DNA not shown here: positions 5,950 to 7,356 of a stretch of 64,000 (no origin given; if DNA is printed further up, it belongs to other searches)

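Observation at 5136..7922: DUF262 / ABC-type ATPase / orphan three-gene cassette spliced into the 5' end of a capsule initiating-transferase gene, bracketed by a 137-bp direct repeat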

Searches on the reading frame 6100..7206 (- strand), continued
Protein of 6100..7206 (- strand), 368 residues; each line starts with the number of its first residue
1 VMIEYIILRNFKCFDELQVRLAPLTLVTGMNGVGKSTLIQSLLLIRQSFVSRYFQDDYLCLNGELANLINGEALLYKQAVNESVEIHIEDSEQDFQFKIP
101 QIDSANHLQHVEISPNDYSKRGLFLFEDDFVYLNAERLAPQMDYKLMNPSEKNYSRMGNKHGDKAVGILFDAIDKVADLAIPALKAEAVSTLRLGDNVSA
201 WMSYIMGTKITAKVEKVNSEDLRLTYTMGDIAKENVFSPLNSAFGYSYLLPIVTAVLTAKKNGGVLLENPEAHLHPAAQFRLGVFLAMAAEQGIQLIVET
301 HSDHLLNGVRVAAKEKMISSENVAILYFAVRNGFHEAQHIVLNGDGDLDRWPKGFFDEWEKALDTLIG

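Call 31: search_protein_families(library=pfam, proteins=[L021:6976-8004:+, L021:9124-10041:+, L021:10038-10871:+, L024:6857-7999:+, L024:9121-10077:+, L019:7530-7988:+, L020:7553-8008:+, L020:9115-9990:+, L019:9114-9989:+], max_evalue=0.01)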
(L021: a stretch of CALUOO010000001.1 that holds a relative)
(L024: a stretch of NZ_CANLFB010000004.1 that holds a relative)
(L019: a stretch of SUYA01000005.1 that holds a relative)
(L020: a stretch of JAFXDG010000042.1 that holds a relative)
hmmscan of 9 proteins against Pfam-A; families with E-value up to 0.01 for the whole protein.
L021:6976-8004:+ (342 aa): 1 family
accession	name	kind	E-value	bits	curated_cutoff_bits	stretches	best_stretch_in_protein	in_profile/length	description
PF03235.19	GmrSD_N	-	1.2e-05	26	33.2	1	52-107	23-78/199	GmrSD restriction endonuclease, N-terminal domain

L021:9124-10041:+ (305 aa): 0 families

L021:10038-10871:+ (277 aa): 0 families

L024:6857-7999:+ (380 aa): 1 family
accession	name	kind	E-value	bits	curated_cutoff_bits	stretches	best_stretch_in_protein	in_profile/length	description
PF03235.19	GmrSD_N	-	1.2e-19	71.7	33.2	1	55-192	9-196/199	GmrSD restriction endonuclease, N-terminal domain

L024:9121-10077:+ (318 aa): 0 families

L019:7530-7988:+ (152 aa): 1 family
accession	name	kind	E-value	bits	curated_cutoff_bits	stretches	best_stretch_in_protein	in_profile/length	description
PF03235.19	GmrSD_N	-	1.1e-06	29.4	33.2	1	47-151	23-182/199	GmrSD restriction endonuclease, N-terminal domain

L020:7553-8008:+ (151 aa): 1 family
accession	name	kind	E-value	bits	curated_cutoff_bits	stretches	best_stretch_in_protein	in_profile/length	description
PF03235.19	GmrSD_N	-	8.2e-07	29.8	33.2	1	38-106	22-86/199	GmrSD restriction endonuclease, N-terminal domain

L020:9115-9990:+ (291 aa): 0 families

L019:9114-9989:+ (291 aa): 0 families

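Call 49: find_homologous_proteins(query=L003:4491-5174:+, max_evalue=1e-60)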
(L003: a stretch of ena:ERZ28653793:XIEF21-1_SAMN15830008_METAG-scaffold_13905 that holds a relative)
Query L003:4491-5174:+ (227 aa): 7999 proteins with E <= 1e-60 among 8000 candidates; the best 120 are listed.
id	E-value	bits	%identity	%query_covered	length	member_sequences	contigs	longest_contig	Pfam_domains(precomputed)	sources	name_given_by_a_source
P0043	5.4e-149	512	97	100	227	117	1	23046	PF02397.23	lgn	-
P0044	3.2e-139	480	90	100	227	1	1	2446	PF02397.23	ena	-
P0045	7.7e-139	479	92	100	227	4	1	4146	PF02397.23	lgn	-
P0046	6.3e-138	476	91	100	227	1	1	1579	PF02397.23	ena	-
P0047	1.5e-137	475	90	100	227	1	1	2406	PF02397.23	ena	-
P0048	1.7e-137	474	89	100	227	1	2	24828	PF02397.23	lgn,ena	-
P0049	3.4e-137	473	91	100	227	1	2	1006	PF02397.23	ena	-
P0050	6.2e-137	473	89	100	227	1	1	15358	PF02397.23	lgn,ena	-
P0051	6.3e-137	473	88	100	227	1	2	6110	PF02397.23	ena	-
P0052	1.4e-136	471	89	100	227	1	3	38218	PF02397.23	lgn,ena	-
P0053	1.4e-136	471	88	100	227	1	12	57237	PF02397.23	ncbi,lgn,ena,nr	ncbi:MAG: sugar transferase [Bacteroides sp]|nr:sugar transferase [Bacteroides sp.]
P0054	1.5e-136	471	89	100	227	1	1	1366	PF02397.23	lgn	-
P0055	1.6e-136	471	89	100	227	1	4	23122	PF02397.23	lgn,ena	-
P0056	1.9e-136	471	91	100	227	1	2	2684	PF02397.23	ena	-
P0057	6.3e-136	469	86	100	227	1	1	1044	PF02397.23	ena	-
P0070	9.4e-135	465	87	100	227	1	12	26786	PF02397.23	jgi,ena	-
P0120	3.0e-131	454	86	100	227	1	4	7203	PF02397.23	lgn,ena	-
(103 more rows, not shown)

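Call 53: find_encoding_contigs(protein=P0043, flank=8000, max_places=5)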
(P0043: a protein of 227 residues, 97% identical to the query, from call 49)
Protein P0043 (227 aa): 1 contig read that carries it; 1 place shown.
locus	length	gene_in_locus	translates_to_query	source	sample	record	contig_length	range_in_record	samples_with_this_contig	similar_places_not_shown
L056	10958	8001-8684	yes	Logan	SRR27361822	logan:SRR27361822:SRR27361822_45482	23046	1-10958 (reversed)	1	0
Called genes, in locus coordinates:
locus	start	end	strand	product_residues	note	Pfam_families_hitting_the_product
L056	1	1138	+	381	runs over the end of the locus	PF13439:Glyco_transf_4, PF13477:Glyco_trans_4_2, PF13579:Glyco_trans_4_4, PF20706:GT4-conflict, PF00534:Glycos_transf_1, PF13692:Glyco_trans_1_4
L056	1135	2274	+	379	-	PF14907:NTP_transf_5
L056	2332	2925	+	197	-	-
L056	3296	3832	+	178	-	PF13274:SocA_Panacea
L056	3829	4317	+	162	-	-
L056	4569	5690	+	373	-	PF20282:CTD6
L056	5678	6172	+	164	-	PF20288:MC2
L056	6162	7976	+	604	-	PF13476:AAA_23 (faint)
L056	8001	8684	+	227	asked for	PF02397:Bac_transf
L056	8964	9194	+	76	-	-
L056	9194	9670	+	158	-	PF01850:PIN, PF13470:PIN_3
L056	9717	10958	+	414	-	?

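Call 66: find_encoding_contigs(protein=P0053, flank=8000, max_places=8)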
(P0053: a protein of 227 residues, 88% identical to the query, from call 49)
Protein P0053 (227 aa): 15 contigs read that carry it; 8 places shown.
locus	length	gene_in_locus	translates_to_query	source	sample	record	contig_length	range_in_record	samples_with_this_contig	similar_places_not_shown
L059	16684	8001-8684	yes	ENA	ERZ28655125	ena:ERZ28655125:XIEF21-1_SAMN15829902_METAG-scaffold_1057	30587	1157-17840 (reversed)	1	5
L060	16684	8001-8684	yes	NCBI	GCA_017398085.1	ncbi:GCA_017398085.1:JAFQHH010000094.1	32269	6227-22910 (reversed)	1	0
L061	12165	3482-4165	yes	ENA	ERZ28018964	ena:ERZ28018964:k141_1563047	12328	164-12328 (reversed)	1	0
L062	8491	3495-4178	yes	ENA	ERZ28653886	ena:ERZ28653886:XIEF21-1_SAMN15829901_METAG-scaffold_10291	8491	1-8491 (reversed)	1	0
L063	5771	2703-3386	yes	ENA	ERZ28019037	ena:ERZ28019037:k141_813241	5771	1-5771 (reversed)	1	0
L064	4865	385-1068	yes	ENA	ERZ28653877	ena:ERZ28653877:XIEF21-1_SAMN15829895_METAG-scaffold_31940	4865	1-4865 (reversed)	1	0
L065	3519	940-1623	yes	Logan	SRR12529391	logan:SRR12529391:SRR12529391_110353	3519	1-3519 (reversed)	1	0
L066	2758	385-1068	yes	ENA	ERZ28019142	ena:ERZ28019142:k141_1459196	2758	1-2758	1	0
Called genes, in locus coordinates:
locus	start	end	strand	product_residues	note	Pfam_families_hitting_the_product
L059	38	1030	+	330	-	PF07429:Glyco_transf_56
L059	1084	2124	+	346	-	PF14897:EpsG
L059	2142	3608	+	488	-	-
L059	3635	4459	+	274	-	PF13641:Glyco_tranf_2_3, PF00535:Glycos_transf_2, PF10111:Glyco_tranf_2_2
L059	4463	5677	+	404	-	PF13439:Glyco_transf_4, PF13579:Glyco_trans_4_4, PF00534:Glycos_transf_1, PF13692:Glyco_trans_1_4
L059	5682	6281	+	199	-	-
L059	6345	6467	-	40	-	-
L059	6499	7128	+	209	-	-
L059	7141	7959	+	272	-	-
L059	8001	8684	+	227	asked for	PF02397:Bac_transf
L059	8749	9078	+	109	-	-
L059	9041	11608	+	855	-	-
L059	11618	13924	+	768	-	PF00962:A_deaminase (faint)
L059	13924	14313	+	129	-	-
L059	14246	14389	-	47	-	-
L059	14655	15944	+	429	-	PF01041:DegT_DnrJ_EryC1, PF00155:Aminotran_1_2 (faint), PF01041:DegT_DnrJ_EryC1 (weak)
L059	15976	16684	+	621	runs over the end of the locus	?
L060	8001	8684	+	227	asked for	PF02397:Bac_transf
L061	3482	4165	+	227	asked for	PF02397:Bac_transf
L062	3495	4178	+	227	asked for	PF02397:Bac_transf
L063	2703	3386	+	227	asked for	PF02397:Bac_transf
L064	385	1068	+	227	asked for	PF02397:Bac_transf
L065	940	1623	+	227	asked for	PF02397:Bac_transf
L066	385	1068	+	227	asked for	PF02397:Bac_transf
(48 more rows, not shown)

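Call 92: find_encoding_contigs(protein=P0070, flank=7000, max_places=8)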
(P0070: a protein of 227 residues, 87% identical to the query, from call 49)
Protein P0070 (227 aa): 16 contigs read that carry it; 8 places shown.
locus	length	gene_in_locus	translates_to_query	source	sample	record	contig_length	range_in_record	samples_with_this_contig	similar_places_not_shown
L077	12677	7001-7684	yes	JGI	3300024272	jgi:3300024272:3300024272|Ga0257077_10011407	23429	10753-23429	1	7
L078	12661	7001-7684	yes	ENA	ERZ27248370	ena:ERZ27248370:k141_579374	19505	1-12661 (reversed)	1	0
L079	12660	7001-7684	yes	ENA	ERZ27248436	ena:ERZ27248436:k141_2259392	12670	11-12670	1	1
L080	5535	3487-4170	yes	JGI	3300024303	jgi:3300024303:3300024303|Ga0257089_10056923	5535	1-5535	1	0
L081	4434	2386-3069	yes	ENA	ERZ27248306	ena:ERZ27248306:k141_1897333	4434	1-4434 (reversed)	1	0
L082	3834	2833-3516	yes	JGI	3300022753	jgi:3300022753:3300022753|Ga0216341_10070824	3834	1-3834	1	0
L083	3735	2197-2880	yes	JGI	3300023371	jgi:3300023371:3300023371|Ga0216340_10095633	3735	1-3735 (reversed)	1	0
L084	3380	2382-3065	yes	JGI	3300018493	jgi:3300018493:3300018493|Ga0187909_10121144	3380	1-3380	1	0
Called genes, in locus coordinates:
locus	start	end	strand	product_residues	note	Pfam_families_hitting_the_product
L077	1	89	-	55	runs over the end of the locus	-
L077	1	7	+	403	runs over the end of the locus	-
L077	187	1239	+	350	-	-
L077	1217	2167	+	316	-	PF14305:ATPgrasp_TupA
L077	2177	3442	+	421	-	PF00534:Glycos_transf_1, PF13692:Glyco_trans_1_4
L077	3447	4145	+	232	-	PF00535:Glycos_transf_2, PF10111:Glyco_tranf_2_2, PF13641:Glyco_tranf_2_3 (weak)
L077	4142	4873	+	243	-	PF00535:Glycos_transf_2, PF10111:Glyco_tranf_2_2, PF13641:Glyco_tranf_2_3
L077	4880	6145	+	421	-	-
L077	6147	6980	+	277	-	PF00535:Glycos_transf_2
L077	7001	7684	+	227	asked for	PF02397:Bac_transf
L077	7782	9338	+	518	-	PF09820:AAA-ATPase_like, PF08011:PDDEXK_9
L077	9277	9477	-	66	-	-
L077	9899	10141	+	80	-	-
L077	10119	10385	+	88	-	PF13470:PIN_3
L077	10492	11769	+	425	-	PF02463:SMC_N, PF13175:AAA_15, PF13476:AAA_23, PF13304:AAA_21, PF13175:AAA_15 (weak)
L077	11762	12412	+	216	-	-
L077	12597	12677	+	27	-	?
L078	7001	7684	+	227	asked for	PF02397:Bac_transf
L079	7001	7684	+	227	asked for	PF02397:Bac_transf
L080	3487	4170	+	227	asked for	PF02397:Bac_transf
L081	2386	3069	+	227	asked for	PF02397:Bac_transf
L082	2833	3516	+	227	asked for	PF02397:Bac_transf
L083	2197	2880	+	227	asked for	PF02397:Bac_transf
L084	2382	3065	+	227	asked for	PF02397:Bac_transf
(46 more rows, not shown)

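Call 93: search_protein_families(library=pfam, proteins=[L021:9700-10041:+], max_evalue=10)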
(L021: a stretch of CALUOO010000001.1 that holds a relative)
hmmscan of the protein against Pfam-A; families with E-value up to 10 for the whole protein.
L021:9700-10041:+ (113 aa): 1 family
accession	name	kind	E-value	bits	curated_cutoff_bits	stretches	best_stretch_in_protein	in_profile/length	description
PF11808.13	PhoR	-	0.1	13.5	27.1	1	20-64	36-80/86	Phosphate regulon sensor protein PhoR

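Call 102: search_protein_families(library=padloc, proteins=[L056:4569-5690:+, L056:5678-6172:+, L056:6162-7976:+, L059:9041-11608:+, L059:11618-13924:+], max_evalue=0.00001)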
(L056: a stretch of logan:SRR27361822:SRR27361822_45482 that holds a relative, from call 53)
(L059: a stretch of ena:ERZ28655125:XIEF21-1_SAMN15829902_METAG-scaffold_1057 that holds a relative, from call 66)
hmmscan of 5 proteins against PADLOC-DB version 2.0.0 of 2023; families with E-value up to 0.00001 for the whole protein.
L056:4569-5690:+ (373 aa): 2 families
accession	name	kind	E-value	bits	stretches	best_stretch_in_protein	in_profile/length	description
PDLC03852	LmuA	-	2e-70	236.4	1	34-372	11-333/336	-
PDLC03857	LmuA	-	1.1e-23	82.5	1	222-371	168-322/327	-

L056:5678-6172:+ (164 aa): 3 families
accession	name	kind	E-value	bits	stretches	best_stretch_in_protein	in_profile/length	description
PDLC03871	LmuC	-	5e-25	86.4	1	6-152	9-155/156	-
PDLC03875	LmuC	-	3.9e-21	73.5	1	6-142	3-140/149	-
PDLC03869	LmuC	-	3.9e-08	31.1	1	61-140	81-160/168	-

L056:6162-7976:+ (604 aa): 7 families
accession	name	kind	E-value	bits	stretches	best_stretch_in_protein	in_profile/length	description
PDLC03863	LmuB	-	1.1e-101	339.4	1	6-597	3-607/610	-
PDLC03867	LmuB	-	1e-71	240.3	1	4-593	2-590/605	-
PDLC03859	LmuB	-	6.6e-32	109.5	1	6-576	3-585/611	-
PDLC03862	LmuB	-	2.1e-31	107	1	20-581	20-619/643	-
PDLC03866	LmuB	-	6.6e-09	32.6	0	8-102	6-102/641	-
PDLC03864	LmuB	-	2.3e-07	27.7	1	322-451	384-494/657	-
PDLC03865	LmuB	-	7.1e-06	22.5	0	204-440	410-655/1007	-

L059:9041-11608:+ (855 aa): 2 families
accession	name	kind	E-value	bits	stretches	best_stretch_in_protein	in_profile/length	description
PDLC02216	RdrA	-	1.4e-12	44.8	1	78-226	177-309/900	-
PDLC02217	RdrA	-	2.2e-12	44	1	74-211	188-318/850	-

L059:11618-13924:+ (768 aa): 2 families
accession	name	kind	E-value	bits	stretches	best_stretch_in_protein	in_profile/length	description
PDLC02218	RdrB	-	5.6e-31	105.5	1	438-604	474-648/855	-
PDLC02219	RdrB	-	4.8e-23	79.4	1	439-542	502-611/914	-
